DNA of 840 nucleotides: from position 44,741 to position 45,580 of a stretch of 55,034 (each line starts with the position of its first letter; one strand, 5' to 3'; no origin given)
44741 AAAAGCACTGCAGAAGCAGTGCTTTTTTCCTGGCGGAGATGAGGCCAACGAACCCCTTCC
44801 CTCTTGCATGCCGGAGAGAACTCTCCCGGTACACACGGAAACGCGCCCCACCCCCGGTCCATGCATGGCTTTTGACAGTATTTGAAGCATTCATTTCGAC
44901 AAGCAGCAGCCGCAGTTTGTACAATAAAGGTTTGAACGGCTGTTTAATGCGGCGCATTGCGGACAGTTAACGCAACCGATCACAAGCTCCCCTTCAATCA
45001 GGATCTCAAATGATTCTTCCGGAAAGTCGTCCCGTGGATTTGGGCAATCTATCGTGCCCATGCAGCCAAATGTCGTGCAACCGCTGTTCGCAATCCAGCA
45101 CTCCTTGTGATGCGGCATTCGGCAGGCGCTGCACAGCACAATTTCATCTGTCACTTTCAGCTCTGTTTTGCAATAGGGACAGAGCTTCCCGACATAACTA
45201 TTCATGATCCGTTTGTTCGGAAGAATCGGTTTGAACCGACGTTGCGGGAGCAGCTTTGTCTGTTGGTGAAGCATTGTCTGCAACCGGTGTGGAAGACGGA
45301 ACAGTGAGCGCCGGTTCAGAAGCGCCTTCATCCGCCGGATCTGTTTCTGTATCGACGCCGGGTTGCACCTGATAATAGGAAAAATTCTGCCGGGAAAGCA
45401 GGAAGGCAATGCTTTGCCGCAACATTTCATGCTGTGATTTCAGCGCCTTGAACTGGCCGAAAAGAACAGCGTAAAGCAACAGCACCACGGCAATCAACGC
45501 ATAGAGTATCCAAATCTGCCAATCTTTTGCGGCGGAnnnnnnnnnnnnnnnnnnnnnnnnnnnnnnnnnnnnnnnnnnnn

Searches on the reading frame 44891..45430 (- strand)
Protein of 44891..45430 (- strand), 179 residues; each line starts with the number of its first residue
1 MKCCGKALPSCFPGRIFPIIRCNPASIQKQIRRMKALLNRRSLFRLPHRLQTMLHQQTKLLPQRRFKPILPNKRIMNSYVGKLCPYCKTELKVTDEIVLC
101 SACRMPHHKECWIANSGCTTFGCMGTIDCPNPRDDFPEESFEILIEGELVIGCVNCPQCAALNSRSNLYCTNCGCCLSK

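Call 9: search_protein_families(library=pfam, proteins=[window:44891-45430:-])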
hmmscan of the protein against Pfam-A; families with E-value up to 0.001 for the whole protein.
window:44891-45430:- (179 aa): 1 family
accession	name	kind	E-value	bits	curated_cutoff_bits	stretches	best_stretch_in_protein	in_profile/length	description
PF14446.12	Prok-RING_1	-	4e-10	39.9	29.1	1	79-121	2-44/54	Prokaryotic RING finger family 1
